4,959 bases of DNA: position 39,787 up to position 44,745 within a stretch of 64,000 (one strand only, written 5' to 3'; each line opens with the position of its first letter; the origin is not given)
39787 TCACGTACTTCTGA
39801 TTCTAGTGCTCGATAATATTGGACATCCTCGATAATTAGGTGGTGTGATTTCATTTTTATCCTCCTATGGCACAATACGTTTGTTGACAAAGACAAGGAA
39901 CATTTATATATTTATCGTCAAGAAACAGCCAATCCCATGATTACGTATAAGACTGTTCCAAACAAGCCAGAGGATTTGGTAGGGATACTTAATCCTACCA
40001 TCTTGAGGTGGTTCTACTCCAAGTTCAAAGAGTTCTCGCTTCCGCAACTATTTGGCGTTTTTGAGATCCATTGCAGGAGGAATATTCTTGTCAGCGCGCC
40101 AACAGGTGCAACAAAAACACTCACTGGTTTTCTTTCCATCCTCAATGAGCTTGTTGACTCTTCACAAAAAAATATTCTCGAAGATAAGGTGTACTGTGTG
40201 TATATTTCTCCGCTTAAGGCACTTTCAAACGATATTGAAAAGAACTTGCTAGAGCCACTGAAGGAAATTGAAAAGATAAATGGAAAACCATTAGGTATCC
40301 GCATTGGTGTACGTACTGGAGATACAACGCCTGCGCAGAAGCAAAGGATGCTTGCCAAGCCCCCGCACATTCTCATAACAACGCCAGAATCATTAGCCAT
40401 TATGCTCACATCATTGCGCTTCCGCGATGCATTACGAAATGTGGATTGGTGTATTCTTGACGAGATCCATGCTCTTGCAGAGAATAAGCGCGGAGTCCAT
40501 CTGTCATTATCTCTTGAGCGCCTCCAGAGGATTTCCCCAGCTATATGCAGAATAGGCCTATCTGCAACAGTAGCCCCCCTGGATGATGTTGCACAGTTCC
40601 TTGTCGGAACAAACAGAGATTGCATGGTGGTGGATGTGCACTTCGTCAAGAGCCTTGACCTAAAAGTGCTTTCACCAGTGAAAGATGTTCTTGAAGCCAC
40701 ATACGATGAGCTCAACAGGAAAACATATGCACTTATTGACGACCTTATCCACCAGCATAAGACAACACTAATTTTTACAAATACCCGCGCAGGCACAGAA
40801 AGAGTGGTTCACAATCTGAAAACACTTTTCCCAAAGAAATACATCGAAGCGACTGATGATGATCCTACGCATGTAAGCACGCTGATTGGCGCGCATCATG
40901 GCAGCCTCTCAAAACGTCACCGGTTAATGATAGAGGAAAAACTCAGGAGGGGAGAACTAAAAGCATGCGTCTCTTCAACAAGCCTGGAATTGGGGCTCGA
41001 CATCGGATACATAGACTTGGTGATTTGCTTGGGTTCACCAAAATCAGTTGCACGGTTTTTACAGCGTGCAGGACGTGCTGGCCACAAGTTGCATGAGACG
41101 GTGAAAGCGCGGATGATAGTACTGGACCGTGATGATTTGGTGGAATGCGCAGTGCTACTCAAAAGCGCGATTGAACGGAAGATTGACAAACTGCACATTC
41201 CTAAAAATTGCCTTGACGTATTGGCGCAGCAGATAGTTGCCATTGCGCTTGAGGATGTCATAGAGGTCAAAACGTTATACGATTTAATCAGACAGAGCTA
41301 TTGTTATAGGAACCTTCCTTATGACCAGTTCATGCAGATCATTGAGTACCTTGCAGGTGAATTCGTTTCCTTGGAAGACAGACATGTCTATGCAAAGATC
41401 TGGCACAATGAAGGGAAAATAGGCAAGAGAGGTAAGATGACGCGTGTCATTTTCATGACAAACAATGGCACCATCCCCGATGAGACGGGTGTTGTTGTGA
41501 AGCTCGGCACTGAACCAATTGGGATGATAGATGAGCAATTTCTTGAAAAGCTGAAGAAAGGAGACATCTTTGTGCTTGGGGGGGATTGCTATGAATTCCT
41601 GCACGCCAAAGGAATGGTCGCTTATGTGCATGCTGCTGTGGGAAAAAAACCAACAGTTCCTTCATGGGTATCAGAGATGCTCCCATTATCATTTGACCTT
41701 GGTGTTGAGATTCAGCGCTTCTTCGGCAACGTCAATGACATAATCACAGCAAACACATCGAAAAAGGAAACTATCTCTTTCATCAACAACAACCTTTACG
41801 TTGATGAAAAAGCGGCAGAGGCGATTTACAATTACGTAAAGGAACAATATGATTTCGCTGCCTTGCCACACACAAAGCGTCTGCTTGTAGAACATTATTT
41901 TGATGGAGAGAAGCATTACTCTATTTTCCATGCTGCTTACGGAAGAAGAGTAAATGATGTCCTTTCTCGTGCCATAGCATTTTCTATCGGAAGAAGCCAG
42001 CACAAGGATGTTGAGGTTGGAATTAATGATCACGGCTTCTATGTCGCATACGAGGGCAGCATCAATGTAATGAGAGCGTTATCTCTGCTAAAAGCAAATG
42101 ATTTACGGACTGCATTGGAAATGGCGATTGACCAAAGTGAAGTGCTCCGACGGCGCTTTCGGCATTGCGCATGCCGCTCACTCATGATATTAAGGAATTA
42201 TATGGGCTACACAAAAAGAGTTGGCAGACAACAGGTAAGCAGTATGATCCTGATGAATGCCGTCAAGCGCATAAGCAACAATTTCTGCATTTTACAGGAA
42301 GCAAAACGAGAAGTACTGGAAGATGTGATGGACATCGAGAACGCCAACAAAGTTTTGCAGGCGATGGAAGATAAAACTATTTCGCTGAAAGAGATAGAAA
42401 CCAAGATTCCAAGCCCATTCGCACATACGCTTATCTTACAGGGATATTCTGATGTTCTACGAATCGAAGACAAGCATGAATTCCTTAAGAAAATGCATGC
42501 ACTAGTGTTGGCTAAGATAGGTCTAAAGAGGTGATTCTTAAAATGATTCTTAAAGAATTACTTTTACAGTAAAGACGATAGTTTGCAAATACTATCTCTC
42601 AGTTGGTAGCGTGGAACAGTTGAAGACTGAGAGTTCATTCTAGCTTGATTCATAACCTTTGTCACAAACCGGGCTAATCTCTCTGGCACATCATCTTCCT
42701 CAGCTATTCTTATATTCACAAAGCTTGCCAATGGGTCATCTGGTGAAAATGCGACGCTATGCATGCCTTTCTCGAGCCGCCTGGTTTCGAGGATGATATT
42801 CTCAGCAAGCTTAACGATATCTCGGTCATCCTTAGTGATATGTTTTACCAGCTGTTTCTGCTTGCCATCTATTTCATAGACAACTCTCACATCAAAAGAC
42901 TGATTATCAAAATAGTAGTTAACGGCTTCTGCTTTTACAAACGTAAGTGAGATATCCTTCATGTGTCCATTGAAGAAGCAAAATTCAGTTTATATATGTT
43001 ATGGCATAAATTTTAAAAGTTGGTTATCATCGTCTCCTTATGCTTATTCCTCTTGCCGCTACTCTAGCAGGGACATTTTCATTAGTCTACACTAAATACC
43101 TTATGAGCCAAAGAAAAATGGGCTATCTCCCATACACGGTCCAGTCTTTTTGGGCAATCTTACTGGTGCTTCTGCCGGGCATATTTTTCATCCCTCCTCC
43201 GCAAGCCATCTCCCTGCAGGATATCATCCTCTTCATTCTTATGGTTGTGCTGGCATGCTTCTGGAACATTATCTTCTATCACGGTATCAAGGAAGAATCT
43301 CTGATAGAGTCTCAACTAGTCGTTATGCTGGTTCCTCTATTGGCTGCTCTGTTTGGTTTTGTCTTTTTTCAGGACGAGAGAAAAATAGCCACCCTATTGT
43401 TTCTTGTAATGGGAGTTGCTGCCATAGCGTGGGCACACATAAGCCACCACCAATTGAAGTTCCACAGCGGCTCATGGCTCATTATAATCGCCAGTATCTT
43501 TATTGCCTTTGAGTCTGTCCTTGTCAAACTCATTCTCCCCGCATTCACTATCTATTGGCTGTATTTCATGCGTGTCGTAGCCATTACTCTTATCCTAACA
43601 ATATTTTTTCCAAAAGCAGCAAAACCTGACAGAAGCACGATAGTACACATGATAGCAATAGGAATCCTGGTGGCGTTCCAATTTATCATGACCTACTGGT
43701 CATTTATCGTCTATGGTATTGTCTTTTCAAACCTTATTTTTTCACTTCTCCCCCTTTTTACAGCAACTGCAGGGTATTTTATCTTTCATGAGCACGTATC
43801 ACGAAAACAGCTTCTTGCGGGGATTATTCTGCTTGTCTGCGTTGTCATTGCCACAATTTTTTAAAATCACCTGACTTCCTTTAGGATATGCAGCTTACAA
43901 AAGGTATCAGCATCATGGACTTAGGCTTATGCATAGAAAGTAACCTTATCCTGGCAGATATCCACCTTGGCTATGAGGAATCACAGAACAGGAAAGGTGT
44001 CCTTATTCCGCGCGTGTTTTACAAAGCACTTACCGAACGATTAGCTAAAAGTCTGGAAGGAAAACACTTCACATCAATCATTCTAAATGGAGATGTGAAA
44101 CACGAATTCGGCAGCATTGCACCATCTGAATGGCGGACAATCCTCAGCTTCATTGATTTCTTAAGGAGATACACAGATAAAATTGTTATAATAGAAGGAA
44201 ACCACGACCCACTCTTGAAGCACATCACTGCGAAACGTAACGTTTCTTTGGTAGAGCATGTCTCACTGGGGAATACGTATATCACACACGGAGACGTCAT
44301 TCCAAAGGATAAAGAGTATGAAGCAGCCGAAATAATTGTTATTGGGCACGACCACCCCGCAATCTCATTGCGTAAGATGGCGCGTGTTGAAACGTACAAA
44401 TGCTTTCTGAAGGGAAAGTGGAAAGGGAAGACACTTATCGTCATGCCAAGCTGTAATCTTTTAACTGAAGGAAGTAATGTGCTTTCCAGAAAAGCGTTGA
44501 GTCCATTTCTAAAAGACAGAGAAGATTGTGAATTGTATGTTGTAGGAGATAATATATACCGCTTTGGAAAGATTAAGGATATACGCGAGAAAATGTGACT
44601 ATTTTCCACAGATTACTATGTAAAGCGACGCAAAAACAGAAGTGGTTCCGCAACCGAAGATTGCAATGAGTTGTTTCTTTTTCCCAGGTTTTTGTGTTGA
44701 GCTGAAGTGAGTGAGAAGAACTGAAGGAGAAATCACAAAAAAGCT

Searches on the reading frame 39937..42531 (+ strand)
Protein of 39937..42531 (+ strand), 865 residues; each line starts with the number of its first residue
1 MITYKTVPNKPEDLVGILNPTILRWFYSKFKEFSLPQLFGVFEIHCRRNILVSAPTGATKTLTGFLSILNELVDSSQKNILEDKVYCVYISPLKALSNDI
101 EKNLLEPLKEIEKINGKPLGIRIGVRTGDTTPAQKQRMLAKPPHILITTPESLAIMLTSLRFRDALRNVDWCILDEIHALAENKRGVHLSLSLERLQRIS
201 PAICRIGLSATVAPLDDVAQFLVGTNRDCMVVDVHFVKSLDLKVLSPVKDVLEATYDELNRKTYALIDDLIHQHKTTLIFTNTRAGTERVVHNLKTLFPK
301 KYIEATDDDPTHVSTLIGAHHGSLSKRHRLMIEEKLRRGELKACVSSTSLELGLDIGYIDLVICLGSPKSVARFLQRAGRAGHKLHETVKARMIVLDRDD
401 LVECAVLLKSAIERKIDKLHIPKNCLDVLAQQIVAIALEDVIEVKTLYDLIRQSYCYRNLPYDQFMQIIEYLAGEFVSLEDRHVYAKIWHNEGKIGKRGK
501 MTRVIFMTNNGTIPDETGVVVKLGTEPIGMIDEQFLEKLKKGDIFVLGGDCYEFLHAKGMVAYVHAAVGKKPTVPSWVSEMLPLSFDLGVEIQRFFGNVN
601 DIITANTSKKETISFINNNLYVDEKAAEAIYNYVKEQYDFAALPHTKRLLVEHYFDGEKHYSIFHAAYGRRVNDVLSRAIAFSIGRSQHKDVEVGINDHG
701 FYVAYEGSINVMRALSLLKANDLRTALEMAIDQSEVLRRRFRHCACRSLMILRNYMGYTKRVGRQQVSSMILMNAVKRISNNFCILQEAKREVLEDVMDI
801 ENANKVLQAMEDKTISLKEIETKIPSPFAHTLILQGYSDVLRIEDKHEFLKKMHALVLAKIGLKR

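Call 37: search_protein_families(library=pfam, proteins=[window:39937-42531:+], max_evalue=0.001)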
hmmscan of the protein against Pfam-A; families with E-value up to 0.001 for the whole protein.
window:39937-42531:+ (865 aa): 5 families
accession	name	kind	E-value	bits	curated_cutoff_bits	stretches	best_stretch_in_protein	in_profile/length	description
PF08494.16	DEAD_assoc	-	6.8e-54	183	23.5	1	643-829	1-191/191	DEAD/H associated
PF19306.5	WH_Lhr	-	1.4e-34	119.3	27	1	413-573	5-167/168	Large helicase-related protein, winged helix domain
PF00270.35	DEAD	-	3.4e-26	92.4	26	1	47-214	14-163/167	DEAD/DEAH box helicase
PF00271.37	Helicase_C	-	8e-17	61.9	23.5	1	265-382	4-107/110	Helicase conserved C-terminal domain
PF04851.21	ResIII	-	4.7e-06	27.1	22.5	1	46-212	22-162/164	Type III restriction enzyme, res subunit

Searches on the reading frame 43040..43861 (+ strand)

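Call 37: search_protein_families(library=pfam, proteins=[window:43040-43861:+], max_evalue=0.001)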
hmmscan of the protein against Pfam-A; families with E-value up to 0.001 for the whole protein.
window:43040-43861:+ (274 aa): 2 families
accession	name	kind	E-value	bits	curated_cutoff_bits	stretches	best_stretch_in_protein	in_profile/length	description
PF00892.27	EamA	-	1.1e-13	52.1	28.2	2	143-271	2-133/135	EamA-like transporter family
PF09843.14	DUF2070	-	0.00069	18.5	30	1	4-130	47-170/561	Predicted membrane protein (DUF2070)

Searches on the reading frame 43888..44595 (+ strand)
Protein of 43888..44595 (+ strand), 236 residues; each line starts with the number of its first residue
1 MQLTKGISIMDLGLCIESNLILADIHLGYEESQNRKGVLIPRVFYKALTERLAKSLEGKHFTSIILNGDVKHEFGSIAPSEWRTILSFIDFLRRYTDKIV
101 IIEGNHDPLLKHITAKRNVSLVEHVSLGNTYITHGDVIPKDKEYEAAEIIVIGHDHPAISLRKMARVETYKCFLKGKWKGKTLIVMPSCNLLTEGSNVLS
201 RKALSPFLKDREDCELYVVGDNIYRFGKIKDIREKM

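Call 37: search_protein_families(library=pfam, proteins=[window:43888-44595:+], max_evalue=0.001)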
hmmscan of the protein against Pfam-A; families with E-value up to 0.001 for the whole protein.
window:43888-44595:+ (236 aa): 2 families
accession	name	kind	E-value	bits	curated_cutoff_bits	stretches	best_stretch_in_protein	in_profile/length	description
PF00149.33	Metallophos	-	6.6e-07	30.4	21.5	1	20-220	4-186/191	Calcineurin-like phosphoesterase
PF12850.12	Metallophos_2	-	0.00099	19.6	27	0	47-158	14-119/154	Calcineurin-like phosphoesterase superfamily domain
